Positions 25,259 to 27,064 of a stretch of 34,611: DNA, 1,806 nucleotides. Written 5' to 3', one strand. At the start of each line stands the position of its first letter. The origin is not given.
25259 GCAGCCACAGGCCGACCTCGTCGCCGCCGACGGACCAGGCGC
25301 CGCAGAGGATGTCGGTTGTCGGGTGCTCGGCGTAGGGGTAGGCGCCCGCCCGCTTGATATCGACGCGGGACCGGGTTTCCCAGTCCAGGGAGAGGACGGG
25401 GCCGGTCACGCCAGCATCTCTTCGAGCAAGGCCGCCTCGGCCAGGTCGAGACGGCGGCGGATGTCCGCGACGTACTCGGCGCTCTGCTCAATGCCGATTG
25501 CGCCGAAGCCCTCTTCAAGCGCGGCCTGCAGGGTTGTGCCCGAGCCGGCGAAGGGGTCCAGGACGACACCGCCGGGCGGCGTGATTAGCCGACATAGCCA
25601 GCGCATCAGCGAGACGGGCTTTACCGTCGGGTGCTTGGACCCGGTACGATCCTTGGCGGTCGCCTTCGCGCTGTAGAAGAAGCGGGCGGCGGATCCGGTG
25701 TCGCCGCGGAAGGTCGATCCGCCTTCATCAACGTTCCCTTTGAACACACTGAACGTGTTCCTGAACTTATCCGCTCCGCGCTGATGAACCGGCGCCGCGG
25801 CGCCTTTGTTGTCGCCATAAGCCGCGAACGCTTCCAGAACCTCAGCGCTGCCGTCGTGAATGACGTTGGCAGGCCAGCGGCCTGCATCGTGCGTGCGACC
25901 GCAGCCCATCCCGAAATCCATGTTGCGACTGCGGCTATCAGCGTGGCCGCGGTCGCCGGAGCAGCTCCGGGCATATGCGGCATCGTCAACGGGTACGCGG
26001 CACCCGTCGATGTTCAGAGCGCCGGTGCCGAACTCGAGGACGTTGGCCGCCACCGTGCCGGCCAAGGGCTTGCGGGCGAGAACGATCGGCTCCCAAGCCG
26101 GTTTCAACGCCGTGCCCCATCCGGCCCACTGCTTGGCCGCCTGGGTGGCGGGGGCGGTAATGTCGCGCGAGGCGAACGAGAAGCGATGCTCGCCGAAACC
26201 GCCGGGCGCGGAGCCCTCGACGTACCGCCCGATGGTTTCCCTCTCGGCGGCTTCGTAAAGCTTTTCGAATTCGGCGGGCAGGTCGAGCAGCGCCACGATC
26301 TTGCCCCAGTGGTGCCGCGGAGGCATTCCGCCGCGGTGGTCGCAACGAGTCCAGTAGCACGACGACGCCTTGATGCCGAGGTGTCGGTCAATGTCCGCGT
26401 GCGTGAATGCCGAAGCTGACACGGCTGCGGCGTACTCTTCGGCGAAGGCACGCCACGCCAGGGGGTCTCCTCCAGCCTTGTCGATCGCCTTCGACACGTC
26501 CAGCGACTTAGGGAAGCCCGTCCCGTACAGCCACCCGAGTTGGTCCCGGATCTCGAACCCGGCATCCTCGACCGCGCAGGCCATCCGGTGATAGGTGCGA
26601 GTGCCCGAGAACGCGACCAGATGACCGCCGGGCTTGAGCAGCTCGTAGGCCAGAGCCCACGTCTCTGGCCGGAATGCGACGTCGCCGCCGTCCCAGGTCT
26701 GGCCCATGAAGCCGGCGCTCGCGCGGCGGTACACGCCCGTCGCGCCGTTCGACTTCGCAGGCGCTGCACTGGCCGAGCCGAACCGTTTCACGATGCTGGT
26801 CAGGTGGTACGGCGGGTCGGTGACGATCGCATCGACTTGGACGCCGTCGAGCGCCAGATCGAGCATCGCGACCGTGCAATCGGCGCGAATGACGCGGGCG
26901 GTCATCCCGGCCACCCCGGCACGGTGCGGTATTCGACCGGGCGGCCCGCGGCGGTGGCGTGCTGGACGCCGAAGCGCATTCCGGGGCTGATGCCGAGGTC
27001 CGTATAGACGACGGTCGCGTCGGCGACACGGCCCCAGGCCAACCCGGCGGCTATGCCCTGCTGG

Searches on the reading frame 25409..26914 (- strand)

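Call 46: search_protein_families(library=phrogs, proteins=[window:25409-26914:-], max_evalue=0.00001)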
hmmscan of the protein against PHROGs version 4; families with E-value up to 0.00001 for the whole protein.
window:25409-26914:- (502 aa): 9 families
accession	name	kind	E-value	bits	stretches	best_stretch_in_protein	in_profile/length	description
phrog_67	-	other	1.1e-59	204.2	1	4-497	122-351/743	DNA methyltransferase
phrog_3008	-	other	1.6e-42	146.4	1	279-490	2-212/244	DNA methyltransferase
phrog_498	-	other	2.6e-21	76.8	1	419-490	350-421/633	DNA methyltransferase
phrog_6025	-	other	1.1e-18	68.5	1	62-272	40-190/192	DNA methyltransferase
phrog_23148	-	unknown function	9e-15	56.1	1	410-486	66-143/165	-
phrog_8769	-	other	3.1e-12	47.2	1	437-489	1-53/71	methyltransferase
phrog_18293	-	other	3.2e-11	44.2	1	424-490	42-108/119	methyltransferase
phrog_23085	-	unknown function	3.5e-10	40.7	1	397-488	14-104/138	-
phrog_6952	-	other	1.7e-09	38.8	1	426-485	112-171/181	DNA methyltransferase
